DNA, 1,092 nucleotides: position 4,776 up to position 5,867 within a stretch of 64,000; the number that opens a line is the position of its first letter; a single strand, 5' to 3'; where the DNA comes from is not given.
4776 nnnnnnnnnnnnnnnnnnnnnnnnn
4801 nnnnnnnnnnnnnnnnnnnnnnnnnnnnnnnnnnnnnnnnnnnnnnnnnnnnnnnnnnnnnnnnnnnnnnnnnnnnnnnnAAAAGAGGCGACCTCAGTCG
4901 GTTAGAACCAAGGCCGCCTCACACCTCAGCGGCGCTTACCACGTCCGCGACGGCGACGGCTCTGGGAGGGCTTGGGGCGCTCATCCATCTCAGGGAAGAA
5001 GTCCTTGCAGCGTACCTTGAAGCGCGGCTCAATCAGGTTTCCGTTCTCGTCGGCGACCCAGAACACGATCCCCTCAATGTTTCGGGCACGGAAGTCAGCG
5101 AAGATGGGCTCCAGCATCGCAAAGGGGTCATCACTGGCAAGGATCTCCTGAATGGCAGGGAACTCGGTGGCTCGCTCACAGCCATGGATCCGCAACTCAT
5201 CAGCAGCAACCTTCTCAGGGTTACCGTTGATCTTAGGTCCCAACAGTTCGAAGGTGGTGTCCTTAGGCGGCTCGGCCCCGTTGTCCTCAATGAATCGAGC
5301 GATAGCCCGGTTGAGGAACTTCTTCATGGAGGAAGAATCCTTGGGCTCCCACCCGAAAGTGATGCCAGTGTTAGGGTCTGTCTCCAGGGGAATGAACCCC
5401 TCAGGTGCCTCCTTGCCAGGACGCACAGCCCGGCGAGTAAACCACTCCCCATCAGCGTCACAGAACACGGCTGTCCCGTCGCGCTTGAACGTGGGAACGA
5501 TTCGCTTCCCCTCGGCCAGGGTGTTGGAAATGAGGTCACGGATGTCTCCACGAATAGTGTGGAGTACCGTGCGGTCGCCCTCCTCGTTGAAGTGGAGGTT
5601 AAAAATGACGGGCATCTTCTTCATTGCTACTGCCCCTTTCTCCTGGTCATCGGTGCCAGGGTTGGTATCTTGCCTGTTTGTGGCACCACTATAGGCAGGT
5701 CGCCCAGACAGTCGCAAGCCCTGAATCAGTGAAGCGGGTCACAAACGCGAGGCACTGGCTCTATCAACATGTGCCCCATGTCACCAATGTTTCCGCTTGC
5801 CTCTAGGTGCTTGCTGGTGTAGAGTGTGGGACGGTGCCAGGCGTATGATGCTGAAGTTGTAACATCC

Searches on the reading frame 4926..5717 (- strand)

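Call 86: search_protein_families(library=phrogs, proteins=[window:4926-5717:-], max_evalue=0.001)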
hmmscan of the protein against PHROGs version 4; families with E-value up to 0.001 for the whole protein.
window:4926-5717:- (263 aa): 1 family
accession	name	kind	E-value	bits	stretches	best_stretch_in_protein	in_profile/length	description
phrog_14301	-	DNA, RNA and nucleotide metabolism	8.5e-17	62.6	1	32-224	1-172/186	RNA ligase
